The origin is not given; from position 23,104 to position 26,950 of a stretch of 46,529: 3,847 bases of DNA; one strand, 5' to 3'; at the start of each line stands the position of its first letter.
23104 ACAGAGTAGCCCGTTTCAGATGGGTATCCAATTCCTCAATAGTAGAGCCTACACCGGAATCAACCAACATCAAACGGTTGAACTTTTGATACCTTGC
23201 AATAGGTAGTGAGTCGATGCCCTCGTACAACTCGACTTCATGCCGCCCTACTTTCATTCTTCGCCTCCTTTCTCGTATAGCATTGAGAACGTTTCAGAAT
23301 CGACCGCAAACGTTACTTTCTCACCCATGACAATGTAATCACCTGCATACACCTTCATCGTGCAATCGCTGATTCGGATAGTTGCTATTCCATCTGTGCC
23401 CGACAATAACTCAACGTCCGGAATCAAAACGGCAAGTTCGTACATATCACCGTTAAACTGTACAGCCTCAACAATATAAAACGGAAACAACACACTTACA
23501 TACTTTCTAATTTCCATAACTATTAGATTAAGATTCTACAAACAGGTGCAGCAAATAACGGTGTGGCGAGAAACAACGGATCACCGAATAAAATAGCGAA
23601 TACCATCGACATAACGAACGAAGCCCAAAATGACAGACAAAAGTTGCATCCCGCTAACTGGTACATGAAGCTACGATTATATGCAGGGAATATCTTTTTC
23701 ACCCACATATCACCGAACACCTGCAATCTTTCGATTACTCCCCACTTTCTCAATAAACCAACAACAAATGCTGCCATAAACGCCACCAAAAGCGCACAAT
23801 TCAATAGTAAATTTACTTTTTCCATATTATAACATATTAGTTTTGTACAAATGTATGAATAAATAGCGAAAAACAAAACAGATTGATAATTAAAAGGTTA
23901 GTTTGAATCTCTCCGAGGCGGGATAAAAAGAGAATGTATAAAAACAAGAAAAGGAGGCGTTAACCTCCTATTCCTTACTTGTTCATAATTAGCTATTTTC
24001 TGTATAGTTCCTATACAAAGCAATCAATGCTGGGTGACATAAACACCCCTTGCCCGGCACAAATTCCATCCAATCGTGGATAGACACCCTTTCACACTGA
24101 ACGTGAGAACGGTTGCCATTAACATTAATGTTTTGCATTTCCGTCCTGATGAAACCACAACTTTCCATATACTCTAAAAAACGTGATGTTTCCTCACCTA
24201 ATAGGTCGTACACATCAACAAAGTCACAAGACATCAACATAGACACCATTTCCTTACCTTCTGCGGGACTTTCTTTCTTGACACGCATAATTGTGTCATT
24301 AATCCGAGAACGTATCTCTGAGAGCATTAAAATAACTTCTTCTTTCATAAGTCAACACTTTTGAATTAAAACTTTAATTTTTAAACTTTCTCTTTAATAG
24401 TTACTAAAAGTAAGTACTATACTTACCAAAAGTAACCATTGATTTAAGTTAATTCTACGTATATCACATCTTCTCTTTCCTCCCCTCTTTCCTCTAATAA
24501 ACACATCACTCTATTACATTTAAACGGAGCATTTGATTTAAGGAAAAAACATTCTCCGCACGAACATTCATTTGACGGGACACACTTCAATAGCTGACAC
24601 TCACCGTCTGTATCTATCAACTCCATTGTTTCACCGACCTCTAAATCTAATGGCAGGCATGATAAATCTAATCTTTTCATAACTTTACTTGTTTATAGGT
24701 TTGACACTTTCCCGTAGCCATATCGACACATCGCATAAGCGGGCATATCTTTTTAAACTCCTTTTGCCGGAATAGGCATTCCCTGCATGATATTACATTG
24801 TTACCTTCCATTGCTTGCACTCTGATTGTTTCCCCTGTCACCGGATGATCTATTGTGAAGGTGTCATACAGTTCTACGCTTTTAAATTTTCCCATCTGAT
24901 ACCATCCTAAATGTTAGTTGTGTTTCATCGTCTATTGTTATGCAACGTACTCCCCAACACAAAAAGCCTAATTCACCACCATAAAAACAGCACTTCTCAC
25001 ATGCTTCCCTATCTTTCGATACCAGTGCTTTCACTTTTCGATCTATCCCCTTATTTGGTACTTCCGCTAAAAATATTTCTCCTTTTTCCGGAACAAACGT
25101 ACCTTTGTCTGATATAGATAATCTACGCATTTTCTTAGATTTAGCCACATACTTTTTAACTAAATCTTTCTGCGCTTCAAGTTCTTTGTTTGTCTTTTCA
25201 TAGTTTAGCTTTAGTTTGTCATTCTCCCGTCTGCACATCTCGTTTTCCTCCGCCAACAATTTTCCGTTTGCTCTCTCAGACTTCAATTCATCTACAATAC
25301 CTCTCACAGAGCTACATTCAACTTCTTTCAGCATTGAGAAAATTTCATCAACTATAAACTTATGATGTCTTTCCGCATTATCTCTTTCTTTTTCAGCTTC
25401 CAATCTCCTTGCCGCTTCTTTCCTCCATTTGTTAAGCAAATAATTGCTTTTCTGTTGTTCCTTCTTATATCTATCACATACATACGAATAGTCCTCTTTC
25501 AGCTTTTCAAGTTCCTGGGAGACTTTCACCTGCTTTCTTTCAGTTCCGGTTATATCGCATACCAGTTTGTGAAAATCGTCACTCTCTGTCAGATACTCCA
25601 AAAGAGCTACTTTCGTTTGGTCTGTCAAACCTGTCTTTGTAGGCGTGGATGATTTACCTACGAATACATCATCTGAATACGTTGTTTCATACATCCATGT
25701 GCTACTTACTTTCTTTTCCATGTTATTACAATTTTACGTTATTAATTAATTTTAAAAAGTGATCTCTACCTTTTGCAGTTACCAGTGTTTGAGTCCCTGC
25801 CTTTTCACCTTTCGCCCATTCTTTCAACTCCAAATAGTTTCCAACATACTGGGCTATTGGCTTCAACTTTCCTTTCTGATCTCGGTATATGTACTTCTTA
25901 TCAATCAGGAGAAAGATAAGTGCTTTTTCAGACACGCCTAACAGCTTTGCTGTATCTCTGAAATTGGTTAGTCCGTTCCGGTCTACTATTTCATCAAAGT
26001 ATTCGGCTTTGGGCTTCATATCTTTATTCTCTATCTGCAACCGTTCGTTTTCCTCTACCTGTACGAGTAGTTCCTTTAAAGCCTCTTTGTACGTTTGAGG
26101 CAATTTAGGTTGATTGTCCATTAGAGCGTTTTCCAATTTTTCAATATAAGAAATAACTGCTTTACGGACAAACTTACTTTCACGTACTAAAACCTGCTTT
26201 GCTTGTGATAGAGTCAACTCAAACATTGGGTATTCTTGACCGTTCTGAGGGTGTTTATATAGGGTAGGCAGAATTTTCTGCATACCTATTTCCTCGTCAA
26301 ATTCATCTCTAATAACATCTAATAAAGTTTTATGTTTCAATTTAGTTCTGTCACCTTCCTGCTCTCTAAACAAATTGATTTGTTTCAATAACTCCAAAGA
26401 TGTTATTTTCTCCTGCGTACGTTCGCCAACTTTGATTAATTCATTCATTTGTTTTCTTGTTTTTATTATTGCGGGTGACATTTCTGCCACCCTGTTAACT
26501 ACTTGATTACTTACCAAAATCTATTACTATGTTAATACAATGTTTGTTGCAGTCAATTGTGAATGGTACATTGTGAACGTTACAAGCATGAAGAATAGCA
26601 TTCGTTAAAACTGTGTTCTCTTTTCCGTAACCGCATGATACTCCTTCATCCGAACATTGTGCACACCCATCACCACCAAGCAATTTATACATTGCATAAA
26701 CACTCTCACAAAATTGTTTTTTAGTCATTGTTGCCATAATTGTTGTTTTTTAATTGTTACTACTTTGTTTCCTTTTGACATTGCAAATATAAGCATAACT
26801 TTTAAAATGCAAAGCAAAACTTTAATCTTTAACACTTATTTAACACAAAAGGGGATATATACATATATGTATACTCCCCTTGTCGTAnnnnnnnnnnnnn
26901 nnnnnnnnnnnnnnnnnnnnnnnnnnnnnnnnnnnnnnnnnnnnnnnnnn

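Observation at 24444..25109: Three consecutive genes share an unrecognised ~60-aa Cys4 mini-domain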

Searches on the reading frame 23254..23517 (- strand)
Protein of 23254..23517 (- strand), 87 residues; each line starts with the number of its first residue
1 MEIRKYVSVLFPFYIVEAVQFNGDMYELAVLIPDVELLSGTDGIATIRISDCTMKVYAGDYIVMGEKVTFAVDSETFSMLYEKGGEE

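Call 4: search_protein_families(library=pfam, proteins=[window:23254-23517:-], max_evalue=1)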
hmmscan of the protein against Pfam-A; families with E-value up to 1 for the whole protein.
window:23254-23517:- (87 aa): 0 families

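Call 5: search_protein_families(library=phrogs, proteins=[window:23254-23517:-], max_evalue=1)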
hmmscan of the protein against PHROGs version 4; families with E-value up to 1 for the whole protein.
window:23254-23517:- (87 aa): 5 families
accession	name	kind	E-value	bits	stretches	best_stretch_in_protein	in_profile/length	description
phrog_419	-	unknown function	2.1e-05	25.2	1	16-83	51-122/300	-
phrog_1810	-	unknown function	0.033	15.2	1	16-83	17-91/166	-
phrog_6363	-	unknown function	0.037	15.6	0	50-83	64-98/99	-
phrog_4502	-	unknown function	0.069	14.1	1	45-83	46-85/190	-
phrog_14843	-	unknown function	0.14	13.2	1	15-78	7-70/125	-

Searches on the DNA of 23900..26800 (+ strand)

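Call 9: search_dna_similar(query=window:23900-26800:+, collection=phages, mode=distant)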
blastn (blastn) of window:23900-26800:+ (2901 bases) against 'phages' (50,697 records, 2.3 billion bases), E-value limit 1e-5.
Records with a match: 42; places in all: 101; records where one place covers at least 80% of the query: 0.
Best place of each record, by identity: 95-99% 1; 90-95% 2; 80-90% 8; 60-80% 31.
By first word of the organism name: Bacteroides 24; Fusobacterium 9; Clostridium 2; Anoxybacillus 2; Aeribacillus 2; Clostridioides 1; Streptococcus 1; Oceanotoga 1.
By host as written in the record: Fusobacterium nucleatum 6; Bacteroides fragilis 5; Bacteroides fragilis CSC10 3; Bacteroides fragilis DA695 2; Bacteroides fragilis DA698 2; Bacteroides fragilis DA766 2; Bacteroides fragilis HSP40 (ATCC 51477) 2; Fusobacterium nucleatum ATCC 10953 2; and 15 more.
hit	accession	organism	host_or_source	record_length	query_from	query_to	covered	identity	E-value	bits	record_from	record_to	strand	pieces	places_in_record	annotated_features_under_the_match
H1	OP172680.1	Bacteroides phage BK649P1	Bacteroides ovatus BSC649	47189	1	2901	78%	96.3%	0e+0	3683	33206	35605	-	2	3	hypothetical protein (x4)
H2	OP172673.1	Bacteroides phage BF695P2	Bacteroides fragilis DA695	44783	1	2564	77%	85.3%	0e+0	2563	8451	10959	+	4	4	hypothetical protein (x3)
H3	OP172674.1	Bacteroides phage BF695P3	Bacteroides fragilis DA695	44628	1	2564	77%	85.3%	0e+0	2563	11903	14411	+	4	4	hypothetical protein (x3)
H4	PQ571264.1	Bacteroides phage BF3-TP1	Bacteroides fragilis HM4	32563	1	2564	69%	91.5%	0e+0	2883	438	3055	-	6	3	hypothetical protein (x4) | anti-repressor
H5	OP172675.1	Bacteroides phage BF698P1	Bacteroides fragilis DA698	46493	1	2901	71%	84.5%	0e+0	2311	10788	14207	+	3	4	hypothetical protein (x7)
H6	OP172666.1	Bacteroides phage BF486P1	Bacteroides fragilis DA486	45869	1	2901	62%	92.8%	0e+0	2682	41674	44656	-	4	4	hypothetical protein (x7)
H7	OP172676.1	Bacteroides phage BF698P3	Bacteroides fragilis DA698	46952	432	2901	57%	85.7%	0e+0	1920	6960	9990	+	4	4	hypothetical protein (x8)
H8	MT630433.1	Bacteroides phage vB_BfrS_23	Bacteroides fragilis GB124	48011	313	1873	48%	77.2%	4e-125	1032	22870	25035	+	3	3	hypothetical protein (x8)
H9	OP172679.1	Bacteroides phage BF766P4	Bacteroides fragilis DA766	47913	1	2894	30%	70.5%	7e-40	370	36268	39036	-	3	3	hypothetical protein (x6)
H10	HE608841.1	Bacteroides phage B124-14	Bacteroides fragilis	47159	313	2899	26%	79.5%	1e-107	641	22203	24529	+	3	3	hypothetical protein (x8)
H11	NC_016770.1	Bacteroides phage B124-14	Bacteroides fragilis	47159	313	2899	26%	79.5%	1e-107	641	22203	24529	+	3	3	hypothetical protein (x8)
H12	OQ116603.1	Bacteroides phage vB_BfrS_UZM3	Bacteroides fragilis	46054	335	1234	22%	74.5%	5e-74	418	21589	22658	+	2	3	hypothetical protein (x5)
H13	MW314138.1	Bacteroides phage vB_BfraS_NCTC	Bacteroides fragilis NCTC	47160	722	1235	18%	74.1%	2e-85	324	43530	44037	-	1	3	hypothetical protein (x4)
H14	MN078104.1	Bacteroides phage Barc2635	Bacteroides fragilis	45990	2617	2899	10%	75.1%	3e-45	190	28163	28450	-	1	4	hypothetical protein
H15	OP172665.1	Bacteroides phage BF344P1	Bacteroides fragilis BSC344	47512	2617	2899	10%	74.0%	6e-41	177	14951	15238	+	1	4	hypothetical protein (x2)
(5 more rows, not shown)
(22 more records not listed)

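Call 10: get_annotated_region(hit=H1, flank=2500)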
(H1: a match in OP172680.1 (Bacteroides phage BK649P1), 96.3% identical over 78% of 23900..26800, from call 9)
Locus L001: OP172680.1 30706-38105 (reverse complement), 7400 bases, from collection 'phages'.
description: Bacteroides phage BK649P1, complete genome.
organism: Bacteroides phage BK649P1 (NCBI taxid 2968576)
taxonomy: Viruses; Duplodnaviria; Heunggongvirae; Uroviricota; Caudoviricetes
host: Bacteroides ovatus BSC649; source: municipal sewage; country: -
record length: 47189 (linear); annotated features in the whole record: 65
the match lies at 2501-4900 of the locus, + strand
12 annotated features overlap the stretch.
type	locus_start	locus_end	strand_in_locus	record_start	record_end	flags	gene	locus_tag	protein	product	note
CDS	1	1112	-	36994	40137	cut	-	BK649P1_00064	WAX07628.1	hypothetical protein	-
CDS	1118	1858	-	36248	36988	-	-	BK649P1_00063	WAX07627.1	hypothetical protein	-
CDS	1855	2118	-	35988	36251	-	-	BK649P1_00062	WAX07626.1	hypothetical protein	-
CDS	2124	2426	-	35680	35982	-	-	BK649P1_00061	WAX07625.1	hypothetical protein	-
CDS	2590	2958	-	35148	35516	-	-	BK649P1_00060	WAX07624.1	hypothetical protein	-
CDS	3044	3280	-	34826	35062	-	-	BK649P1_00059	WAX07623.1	hypothetical protein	-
CDS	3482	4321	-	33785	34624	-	-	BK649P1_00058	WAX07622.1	hypothetical protein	-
CDS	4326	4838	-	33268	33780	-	-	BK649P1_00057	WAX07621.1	hypothetical protein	-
CDS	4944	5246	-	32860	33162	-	-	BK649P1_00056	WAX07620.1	hypothetical protein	-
CDS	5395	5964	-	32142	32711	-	-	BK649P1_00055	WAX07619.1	hypothetical protein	-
CDS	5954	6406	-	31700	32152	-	-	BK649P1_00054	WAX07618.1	hypothetical protein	-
CDS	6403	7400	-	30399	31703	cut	-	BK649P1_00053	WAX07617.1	hypothetical protein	-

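Call 11: get_annotated_region(hit=H10, flank=2500)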
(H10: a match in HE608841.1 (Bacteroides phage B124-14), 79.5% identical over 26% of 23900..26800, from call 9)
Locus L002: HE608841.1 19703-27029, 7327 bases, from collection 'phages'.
description: Bacteroides phage B124-14 complete genome.
organism: Bacteroides phage B124-14 (NCBI taxid 1105171)
taxonomy: Viruses; Duplodnaviria; Heunggongvirae; Uroviricota; Caudoviricetes
host: Bacteroides fragilis; source: municipal wastewater; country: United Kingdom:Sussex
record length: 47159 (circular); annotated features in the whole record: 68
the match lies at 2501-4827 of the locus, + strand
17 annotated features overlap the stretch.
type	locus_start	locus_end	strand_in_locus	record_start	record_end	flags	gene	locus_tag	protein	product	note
CDS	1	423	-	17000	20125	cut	-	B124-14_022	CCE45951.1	putative DNA segregation protein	ORF022c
CDS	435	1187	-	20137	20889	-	-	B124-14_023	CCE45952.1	hypothetical protein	ORF023c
CDS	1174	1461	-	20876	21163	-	-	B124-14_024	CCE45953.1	hypothetical protein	ORF024c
CDS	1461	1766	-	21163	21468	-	-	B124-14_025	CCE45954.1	hypothetical protein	ORF025c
CDS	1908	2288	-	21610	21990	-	-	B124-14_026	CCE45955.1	hypothetical protein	ORF026c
CDS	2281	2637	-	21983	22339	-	-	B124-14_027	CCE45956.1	hypothetical protein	ORF027c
CDS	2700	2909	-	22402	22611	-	-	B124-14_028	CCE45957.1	hypothetical protein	ORF028c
CDS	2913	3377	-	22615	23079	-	-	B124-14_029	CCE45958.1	hypothetical protein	ORF029c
CDS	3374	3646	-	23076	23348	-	-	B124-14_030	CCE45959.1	hypothetical protein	ORF030c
CDS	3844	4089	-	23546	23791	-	-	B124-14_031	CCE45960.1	hypothetical protein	ORF031c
CDS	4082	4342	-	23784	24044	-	-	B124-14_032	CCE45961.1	hypothetical protein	ORF032c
CDS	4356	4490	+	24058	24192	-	-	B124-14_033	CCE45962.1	hypothetical protein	ORF033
CDS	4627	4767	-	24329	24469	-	-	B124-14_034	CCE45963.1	hypothetical protein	ORF034c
CDS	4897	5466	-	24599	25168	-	-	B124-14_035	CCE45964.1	hypothetical protein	ORF035c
CDS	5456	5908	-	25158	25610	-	-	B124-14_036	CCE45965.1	hypothetical protein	ORF036c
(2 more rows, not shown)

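Call 12: get_annotated_region(hit=H5, flank=2000)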
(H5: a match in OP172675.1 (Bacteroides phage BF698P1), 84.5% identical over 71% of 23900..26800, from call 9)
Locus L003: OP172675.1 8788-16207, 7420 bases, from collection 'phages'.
description: Bacteroides phage BF698P1, complete genome.
organism: Bacteroides phage BF698P1 (NCBI taxid 2968558)
taxonomy: Viruses; Duplodnaviria; Heunggongvirae; Uroviricota; Caudoviricetes
host: Bacteroides fragilis DA698; source: municipal sewage; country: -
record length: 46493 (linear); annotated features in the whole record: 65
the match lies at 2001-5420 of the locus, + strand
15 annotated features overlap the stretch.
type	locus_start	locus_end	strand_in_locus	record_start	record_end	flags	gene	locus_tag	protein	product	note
CDS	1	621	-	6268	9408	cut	-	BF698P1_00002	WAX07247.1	hypothetical protein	-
CDS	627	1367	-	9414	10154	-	-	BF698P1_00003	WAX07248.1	hypothetical protein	-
CDS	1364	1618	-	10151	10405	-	-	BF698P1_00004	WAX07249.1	hypothetical protein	-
CDS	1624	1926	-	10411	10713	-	-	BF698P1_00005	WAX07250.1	hypothetical protein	-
CDS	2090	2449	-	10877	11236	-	-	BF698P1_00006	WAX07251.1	hypothetical protein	-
CDS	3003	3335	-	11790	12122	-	-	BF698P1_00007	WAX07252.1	hypothetical protein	-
CDS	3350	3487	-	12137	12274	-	-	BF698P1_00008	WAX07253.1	hypothetical protein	-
CDS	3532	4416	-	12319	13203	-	-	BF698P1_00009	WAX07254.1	hypothetical protein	-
CDS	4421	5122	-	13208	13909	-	-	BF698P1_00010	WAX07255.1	hypothetical protein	-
CDS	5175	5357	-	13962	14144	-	-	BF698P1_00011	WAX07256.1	hypothetical protein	-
CDS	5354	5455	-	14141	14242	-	-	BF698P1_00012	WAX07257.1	hypothetical protein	-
CDS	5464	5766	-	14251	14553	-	-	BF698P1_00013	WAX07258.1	hypothetical protein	-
CDS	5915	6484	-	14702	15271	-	-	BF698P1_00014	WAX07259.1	hypothetical protein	-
CDS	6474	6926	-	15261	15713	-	-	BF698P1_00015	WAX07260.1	hypothetical protein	-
CDS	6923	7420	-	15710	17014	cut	-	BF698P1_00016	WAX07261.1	hypothetical protein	-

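Call 17: get_annotated_region(hit=H7, flank=2500)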
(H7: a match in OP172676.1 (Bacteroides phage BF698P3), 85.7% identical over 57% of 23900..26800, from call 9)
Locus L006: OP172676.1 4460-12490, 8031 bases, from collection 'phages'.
description: Bacteroides phage BF698P3, complete genome.
organism: Bacteroides phage BF698P3 (NCBI taxid 2968559)
taxonomy: Viruses; Duplodnaviria; Heunggongvirae; Uroviricota; Caudoviricetes
host: Bacteroides fragilis DA698; source: municipal sewage; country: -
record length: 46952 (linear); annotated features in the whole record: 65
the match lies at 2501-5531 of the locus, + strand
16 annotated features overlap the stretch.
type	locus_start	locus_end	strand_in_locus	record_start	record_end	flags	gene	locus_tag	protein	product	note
CDS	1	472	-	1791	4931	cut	-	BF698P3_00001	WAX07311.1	hypothetical protein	-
CDS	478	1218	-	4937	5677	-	-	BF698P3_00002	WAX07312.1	hypothetical protein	-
CDS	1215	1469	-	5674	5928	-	-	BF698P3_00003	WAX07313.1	hypothetical protein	-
CDS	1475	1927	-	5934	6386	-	-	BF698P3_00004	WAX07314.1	hypothetical protein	-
CDS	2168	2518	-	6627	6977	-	-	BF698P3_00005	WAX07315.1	hypothetical protein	-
CDS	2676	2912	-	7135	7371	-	-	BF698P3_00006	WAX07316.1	hypothetical protein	-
CDS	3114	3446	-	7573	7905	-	-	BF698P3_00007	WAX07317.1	hypothetical protein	-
CDS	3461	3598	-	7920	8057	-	-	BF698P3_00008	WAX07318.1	hypothetical protein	-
CDS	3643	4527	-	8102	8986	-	-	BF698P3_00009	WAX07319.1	hypothetical protein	-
CDS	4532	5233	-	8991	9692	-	-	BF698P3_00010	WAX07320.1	hypothetical protein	-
CDS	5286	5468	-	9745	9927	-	-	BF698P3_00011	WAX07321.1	hypothetical protein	-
CDS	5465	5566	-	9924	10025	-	-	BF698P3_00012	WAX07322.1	hypothetical protein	-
CDS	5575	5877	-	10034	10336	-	-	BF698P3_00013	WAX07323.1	hypothetical protein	-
CDS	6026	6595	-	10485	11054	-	-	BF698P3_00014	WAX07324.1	hypothetical protein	-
CDS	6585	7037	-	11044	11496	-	-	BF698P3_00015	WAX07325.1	hypothetical protein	-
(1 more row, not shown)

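Call 18: get_annotated_region(hit=H8, flank=3000)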
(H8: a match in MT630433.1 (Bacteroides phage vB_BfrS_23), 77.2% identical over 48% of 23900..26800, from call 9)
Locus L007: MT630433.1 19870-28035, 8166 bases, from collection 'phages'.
description: Bacteroides phage vB_BfrS_23, complete genome.
organism: Bacteroides phage vB_BfrS_23 (NCBI taxid 2733869)
taxonomy: Viruses; Duplodnaviria; Heunggongvirae; Uroviricota; Caudoviricetes
host: Bacteroides fragilis GB124; source: wastewater; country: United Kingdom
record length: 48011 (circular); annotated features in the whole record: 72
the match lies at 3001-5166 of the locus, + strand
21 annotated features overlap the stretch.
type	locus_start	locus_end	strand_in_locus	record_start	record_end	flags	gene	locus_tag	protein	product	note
CDS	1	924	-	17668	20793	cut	-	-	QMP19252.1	tail tape measure protein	ORF023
CDS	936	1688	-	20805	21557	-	-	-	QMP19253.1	hypothetical protein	ORF024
CDS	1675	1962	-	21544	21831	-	-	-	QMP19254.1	hypothetical protein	ORF025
CDS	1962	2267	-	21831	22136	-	-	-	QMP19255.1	hypothetical protein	ORF026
CDS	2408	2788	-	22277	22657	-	-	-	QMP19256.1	hypothetical protein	ORF027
CDS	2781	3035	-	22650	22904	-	-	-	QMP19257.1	hypothetical protein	ORF028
CDS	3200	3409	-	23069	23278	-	-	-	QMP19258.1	hypothetical protein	ORF029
CDS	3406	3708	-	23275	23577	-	-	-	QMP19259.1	hypothetical protein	ORF030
CDS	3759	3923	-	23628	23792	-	-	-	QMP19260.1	hypothetical protein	ORF031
CDS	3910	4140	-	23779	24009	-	-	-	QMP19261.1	hypothetical protein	ORF032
CDS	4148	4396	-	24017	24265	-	-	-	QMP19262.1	hypothetical protein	ORF033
CDS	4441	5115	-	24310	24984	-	-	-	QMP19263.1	hypothetical protein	ORF034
CDS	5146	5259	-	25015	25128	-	-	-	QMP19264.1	hypothetical protein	ORF035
CDS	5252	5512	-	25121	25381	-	-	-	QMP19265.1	hypothetical protein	ORF036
CDS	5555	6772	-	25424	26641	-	-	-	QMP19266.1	hypothetical protein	ORF037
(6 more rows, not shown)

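Call 19: get_annotated_region(hit=H9, flank=2500)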
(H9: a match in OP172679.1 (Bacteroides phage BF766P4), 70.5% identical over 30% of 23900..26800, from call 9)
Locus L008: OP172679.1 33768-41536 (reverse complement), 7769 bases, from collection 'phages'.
description: Bacteroides phage BF766P4, complete genome.
organism: Bacteroides phage BF766P4 (NCBI taxid 2968561)
taxonomy: Viruses; Duplodnaviria; Heunggongvirae; Uroviricota; Caudoviricetes
host: Bacteroides fragilis DA766; source: municipal sewage; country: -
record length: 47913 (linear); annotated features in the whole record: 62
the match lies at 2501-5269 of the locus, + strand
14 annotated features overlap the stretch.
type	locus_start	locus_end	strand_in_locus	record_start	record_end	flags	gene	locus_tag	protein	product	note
CDS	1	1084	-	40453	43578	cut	-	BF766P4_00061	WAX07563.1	hypothetical protein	-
CDS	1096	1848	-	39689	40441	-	-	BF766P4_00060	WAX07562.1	hypothetical protein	-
CDS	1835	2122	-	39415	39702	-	-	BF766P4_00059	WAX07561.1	hypothetical protein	-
CDS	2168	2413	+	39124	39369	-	-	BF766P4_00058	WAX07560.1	hypothetical protein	-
CDS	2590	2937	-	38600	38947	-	-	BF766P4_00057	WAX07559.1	hypothetical protein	-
CDS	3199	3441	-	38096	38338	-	-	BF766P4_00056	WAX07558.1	hypothetical protein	-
CDS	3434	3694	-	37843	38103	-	-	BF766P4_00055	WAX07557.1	hypothetical protein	-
CDS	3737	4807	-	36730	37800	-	-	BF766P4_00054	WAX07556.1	hypothetical protein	-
CDS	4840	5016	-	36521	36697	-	-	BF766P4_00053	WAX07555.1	hypothetical protein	-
CDS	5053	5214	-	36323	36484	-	-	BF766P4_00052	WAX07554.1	hypothetical protein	-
CDS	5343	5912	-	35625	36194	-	-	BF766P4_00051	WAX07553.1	hypothetical protein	-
CDS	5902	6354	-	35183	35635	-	-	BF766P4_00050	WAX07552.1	hypothetical protein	-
CDS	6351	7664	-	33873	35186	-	-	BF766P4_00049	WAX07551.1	hypothetical protein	-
CDS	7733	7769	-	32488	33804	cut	-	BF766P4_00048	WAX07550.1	hypothetical protein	-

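Call 20: get_annotated_region(hit=H12, flank=3500)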
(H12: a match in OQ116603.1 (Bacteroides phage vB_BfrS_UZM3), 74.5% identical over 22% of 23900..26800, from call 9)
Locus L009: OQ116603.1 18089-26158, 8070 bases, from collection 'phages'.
description: Bacteroides phage vB_BfrS_UZM3, complete genome.
organism: Bacteroides phage vB_BfrS_UZM3 (NCBI taxid 3017780)
taxonomy: Viruses; Duplodnaviria; Heunggongvirae; Uroviricota; Caudoviricetes
host: Bacteroides fragilis; source: -; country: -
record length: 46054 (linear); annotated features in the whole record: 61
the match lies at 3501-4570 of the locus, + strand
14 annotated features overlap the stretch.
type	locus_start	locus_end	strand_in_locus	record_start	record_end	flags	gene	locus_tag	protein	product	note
CDS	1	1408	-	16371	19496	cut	-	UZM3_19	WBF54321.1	tail tape measure protein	-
CDS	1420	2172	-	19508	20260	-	-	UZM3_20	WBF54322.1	tail assembly chaperone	-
CDS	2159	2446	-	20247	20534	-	-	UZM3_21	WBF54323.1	hypothetical protein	-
CDS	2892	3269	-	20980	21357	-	-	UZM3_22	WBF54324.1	hypothetical protein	-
CDS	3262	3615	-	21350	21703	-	-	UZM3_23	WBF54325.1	hypothetical protein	-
CDS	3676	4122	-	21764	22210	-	-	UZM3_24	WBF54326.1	hypothetical protein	-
CDS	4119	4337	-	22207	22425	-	-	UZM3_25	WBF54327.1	hypothetical protein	-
CDS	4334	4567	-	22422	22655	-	-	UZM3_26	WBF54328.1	hypothetical protein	-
CDS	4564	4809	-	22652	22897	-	-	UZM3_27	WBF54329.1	hypothetical protein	-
CDS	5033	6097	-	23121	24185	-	-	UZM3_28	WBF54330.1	hypothetical protein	-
CDS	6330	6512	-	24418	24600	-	-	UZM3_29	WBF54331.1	hypothetical protein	-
CDS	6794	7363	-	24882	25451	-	-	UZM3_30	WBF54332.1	hypothetical protein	-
CDS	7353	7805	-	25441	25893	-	-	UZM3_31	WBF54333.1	tail protein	-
CDS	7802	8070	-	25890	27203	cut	-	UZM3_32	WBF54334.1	hypothetical protein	-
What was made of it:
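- The neighbouring genes are annotated as tail protein, tail assembly chaperone and tape measure in UZM3 and vB_BfrS_23 (calls 18, 20).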

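Call 21: get_annotated_region(hit=H6, flank=2500)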
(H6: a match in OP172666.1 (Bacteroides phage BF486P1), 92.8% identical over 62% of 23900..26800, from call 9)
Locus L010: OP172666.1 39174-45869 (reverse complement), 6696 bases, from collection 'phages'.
description: Bacteroides phage BF486P1, complete genome.
organism: Bacteroides phage BF486P1 (NCBI taxid 2968549)
taxonomy: Viruses; Duplodnaviria; Heunggongvirae; Uroviricota; Caudoviricetes
host: Bacteroides fragilis DA486; source: municipal sewage; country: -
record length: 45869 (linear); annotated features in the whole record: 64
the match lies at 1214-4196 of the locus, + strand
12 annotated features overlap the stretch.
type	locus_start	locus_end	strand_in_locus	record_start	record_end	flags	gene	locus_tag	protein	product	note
CDS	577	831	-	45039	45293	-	-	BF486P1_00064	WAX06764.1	hypothetical protein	-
CDS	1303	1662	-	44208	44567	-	-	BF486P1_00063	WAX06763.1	hypothetical protein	-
CDS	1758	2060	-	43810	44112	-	-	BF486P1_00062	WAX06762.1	hypothetical protein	-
CDS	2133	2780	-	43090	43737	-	-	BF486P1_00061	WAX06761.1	hypothetical protein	-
CDS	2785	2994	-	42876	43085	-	-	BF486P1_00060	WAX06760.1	hypothetical protein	-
CDS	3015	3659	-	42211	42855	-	-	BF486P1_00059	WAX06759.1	hypothetical protein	-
CDS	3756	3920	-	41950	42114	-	-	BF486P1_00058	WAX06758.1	hypothetical protein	-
CDS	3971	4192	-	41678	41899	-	-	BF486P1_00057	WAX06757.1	hypothetical protein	-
CDS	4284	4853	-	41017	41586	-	-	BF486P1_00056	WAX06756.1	hypothetical protein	-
CDS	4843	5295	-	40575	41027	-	-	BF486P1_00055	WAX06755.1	hypothetical protein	-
CDS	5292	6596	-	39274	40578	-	-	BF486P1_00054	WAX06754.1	hypothetical protein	-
CDS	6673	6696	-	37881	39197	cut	-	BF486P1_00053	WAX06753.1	hypothetical protein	-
